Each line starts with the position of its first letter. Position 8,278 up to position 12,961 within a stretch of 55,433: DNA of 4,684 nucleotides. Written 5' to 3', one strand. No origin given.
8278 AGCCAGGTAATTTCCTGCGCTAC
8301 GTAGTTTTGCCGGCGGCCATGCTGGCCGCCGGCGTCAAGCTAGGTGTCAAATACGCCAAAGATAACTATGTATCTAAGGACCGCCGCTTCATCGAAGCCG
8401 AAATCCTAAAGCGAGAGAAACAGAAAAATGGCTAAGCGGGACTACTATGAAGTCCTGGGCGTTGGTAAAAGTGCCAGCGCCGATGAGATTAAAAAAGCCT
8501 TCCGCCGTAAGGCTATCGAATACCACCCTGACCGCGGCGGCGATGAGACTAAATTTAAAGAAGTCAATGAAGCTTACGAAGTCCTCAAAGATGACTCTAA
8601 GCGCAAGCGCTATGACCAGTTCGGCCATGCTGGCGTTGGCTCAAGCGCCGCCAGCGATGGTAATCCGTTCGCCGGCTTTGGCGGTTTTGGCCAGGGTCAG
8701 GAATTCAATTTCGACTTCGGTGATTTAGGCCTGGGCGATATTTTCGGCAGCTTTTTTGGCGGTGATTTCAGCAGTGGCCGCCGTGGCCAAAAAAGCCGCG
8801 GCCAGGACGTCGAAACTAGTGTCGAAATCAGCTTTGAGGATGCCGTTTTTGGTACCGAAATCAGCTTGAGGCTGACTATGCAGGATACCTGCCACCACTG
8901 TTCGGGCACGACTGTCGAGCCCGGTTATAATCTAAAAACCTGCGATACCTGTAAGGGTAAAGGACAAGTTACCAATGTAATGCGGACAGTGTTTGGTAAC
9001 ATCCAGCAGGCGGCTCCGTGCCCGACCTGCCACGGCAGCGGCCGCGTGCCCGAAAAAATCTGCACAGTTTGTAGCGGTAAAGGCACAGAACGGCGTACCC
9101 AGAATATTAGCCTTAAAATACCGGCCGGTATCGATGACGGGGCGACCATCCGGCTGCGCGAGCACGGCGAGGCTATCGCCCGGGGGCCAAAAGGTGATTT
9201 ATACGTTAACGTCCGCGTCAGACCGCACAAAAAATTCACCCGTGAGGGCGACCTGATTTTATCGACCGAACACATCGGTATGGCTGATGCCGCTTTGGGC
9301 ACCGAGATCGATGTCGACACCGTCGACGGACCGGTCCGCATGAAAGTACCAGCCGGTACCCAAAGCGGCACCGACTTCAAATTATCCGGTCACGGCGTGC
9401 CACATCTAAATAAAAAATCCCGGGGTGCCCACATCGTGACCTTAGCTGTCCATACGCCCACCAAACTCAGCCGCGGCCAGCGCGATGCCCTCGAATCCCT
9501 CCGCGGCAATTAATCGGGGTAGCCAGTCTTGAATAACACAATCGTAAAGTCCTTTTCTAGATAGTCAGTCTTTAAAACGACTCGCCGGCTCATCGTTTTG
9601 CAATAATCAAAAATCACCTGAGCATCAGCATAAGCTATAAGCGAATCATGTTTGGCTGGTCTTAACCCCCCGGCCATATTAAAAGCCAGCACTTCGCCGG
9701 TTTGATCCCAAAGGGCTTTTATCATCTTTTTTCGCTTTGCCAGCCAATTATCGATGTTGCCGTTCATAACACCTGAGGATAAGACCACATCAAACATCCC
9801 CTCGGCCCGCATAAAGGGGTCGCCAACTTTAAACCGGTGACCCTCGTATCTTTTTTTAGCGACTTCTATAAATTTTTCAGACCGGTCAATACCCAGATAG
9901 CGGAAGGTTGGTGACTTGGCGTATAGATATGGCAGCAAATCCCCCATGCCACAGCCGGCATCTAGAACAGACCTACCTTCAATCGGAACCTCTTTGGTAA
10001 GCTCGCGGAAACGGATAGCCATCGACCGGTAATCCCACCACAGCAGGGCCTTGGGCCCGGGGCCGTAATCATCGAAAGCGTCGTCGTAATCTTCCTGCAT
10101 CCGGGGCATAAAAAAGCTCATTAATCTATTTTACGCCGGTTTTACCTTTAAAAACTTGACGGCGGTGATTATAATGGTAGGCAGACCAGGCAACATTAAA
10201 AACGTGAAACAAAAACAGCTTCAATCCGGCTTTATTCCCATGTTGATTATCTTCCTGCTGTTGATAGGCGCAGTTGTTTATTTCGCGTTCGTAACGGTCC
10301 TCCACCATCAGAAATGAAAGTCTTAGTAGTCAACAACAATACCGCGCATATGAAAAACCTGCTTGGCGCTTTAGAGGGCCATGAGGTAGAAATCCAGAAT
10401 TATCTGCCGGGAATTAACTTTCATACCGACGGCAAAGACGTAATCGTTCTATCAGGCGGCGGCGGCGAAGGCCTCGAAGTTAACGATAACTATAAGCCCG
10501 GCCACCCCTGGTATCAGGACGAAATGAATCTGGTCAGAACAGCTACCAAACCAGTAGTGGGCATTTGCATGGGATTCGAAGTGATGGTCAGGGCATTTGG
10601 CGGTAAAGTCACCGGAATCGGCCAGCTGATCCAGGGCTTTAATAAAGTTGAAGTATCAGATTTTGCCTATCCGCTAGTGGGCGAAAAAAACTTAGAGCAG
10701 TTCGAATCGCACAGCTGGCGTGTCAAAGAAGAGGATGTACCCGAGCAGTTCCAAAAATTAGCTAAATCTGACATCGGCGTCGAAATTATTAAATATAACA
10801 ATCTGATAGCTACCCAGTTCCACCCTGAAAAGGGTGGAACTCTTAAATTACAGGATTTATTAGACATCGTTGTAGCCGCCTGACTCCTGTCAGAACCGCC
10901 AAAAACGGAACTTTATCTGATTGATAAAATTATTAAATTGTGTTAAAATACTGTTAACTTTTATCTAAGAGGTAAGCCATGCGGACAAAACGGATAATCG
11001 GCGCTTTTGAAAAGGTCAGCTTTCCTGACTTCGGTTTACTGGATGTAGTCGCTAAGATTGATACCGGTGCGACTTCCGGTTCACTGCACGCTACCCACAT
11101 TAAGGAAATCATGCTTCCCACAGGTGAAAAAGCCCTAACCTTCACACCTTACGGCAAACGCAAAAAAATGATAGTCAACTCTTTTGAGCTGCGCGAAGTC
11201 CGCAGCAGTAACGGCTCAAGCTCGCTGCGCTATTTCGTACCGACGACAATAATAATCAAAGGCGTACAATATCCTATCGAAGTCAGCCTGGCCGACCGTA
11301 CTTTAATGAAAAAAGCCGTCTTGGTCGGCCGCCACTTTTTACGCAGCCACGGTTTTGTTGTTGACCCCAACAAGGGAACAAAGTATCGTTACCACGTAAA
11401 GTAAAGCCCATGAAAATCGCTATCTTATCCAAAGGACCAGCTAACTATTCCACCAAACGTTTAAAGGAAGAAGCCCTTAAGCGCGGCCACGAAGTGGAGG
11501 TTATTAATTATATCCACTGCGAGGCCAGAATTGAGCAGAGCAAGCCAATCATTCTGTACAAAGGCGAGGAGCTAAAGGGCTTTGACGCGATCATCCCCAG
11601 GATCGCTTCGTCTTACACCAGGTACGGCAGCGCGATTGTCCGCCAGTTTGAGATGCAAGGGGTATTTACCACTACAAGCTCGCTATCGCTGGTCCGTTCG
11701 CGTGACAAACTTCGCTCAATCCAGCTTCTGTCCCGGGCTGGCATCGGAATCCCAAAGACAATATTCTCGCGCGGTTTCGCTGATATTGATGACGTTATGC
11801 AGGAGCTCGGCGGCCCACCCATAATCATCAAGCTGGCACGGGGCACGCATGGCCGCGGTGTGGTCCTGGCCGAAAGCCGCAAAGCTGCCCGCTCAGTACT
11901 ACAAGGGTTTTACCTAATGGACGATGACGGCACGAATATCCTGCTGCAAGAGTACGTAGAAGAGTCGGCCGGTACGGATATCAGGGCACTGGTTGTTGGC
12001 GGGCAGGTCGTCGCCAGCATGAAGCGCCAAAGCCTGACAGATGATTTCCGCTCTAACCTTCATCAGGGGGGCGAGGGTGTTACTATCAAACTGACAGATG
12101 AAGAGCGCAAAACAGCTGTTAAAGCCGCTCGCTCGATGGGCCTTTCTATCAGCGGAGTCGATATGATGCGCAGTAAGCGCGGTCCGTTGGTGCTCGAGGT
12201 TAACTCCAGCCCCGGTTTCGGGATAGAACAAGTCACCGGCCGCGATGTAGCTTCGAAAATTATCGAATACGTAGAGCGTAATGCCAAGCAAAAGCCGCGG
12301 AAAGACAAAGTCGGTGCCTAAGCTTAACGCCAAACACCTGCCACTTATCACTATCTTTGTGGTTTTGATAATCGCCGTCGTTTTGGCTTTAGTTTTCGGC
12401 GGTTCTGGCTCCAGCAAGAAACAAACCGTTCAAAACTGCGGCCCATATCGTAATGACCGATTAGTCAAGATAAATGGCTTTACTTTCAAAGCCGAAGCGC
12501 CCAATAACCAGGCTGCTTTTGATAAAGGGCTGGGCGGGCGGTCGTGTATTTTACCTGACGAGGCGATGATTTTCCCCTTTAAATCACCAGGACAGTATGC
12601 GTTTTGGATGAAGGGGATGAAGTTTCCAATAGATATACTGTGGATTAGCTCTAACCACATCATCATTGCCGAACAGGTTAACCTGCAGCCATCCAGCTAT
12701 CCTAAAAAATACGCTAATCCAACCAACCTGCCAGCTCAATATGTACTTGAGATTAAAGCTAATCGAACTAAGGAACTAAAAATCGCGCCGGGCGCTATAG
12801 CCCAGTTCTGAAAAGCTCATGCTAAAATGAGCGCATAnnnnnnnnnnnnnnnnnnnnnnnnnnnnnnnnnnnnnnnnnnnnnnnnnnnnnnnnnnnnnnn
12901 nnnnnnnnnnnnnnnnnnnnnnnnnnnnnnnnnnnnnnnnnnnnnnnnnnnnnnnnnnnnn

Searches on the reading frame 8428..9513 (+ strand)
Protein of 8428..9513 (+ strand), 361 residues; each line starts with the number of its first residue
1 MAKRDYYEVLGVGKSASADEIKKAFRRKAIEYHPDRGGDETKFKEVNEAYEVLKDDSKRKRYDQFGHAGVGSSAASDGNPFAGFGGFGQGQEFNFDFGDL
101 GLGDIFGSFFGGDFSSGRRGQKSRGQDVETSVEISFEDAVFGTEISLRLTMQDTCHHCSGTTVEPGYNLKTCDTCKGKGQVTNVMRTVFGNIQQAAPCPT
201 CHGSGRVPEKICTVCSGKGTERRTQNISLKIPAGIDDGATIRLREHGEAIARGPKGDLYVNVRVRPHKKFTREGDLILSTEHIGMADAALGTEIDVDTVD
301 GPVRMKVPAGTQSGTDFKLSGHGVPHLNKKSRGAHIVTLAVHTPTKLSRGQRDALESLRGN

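Call 58: search_protein_families(library=pfam, proteins=[window:8428-9513:+], max_evalue=0.00001)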
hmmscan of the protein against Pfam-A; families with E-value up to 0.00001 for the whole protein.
window:8428-9513:+ (361 aa): 3 families
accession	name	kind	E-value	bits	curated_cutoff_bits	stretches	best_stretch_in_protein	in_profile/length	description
PF01556.23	DnaJ_C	-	1.2e-43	149.2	26.6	1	128-344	1-152/152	DnaJ C terminal domain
PF00226.36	DnaJ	-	7.1e-24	84.1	27.8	1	5-63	1-63/63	DnaJ domain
PF00684.25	DnaJ_CXXCXGXG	-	1e-14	55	32.7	1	155-219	1-65/65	DnaJ central domain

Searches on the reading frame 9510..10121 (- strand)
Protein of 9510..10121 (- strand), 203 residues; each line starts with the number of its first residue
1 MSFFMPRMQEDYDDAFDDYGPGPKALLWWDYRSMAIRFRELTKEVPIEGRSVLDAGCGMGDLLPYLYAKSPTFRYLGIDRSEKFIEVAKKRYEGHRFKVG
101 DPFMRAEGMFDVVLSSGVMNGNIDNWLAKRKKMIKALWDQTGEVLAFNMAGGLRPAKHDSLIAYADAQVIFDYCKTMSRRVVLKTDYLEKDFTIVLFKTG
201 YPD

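Call 58: search_protein_families(library=pfam, proteins=[window:9510-10121:-], max_evalue=0.00001)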
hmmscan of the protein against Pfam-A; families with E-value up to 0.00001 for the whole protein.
window:9510-10121:- (203 aa): 5 families
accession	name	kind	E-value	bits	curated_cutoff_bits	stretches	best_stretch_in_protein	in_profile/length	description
PF13847.12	Methyltransf_31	-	7.5e-10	39.1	27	1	49-121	4-86/145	Methyltransferase domain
PF13649.12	Methyltransf_25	-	1.2e-09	39.2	27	1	52-120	1-75/97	Methyltransferase domain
PF08242.18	Methyltransf_12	-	6.1e-09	36.9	30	1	53-129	1-87/98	Methyltransferase domain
PF08241.18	Methyltransf_11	-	1.1e-07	32.8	21.2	1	53-119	1-70/95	Methyltransferase domain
PF13489.12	Methyltransf_23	-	6.7e-06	26.4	27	1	46-127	20-98/164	Methyltransferase domain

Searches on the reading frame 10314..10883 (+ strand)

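Call 58: search_protein_families(library=pfam, proteins=[window:10314-10883:+], max_evalue=0.00001)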
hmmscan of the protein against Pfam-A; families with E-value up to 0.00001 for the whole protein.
window:10314-10883:+ (189 aa): 1 family
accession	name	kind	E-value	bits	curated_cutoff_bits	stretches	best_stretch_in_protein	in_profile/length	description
PF00117.34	GATase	-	8e-17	62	22.8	1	38-181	40-181/190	Glutamine amidotransferase class-I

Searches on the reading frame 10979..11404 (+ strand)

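Call 58: search_protein_families(library=pfam, proteins=[window:10979-11404:+], max_evalue=0.00001)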
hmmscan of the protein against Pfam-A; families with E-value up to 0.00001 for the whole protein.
window:10979-11404:+ (141 aa): 1 family
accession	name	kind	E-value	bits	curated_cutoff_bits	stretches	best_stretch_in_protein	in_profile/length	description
PF05618.17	Zn_protease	-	1.1e-15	58.2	27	1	6-132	1-131/138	Putative ATP-dependent zinc protease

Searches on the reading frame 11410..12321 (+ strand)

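Call 59: search_protein_families(library=pfam, proteins=[window:11410-12321:+], max_evalue=0.00001)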
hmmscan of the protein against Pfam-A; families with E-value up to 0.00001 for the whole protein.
window:11410-12321:+ (303 aa): 5 families
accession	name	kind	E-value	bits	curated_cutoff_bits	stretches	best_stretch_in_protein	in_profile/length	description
PF08443.16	RimK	-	3e-55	187.2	21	1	98-288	2-188/188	RimK-like ATP-grasp domain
PF18030.7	Rimk_N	-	2.1e-36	124.5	26.4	1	1-93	1-93/94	RimK PreATP-grasp domain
PF02955.21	GSH-S_ATP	-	1.1e-17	64.5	23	1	114-275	12-170/175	Prokaryotic glutathione synthetase, ATP-grasp domain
PF14397.11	ATPgrasp_ST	-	2.6e-11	43.7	31.4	0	98-229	20-179/278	Sugar-transfer associated ATP-grasp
PF02655.19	ATP-grasp_3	-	3.6e-08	34.1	23.2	1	99-266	3-155/160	ATP-grasp domain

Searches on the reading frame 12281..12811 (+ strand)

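Call 59: search_protein_families(library=pfam, proteins=[window:12281-12811:+], max_evalue=0.00001)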
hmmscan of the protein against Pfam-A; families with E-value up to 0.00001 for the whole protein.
window:12281-12811:+ (176 aa): 1 family
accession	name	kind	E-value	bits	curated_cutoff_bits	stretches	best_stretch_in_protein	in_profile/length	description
PF02643.20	DUF192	-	7.8e-21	74.5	27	1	70-172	2-92/96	Uncharacterized ACR, COG1430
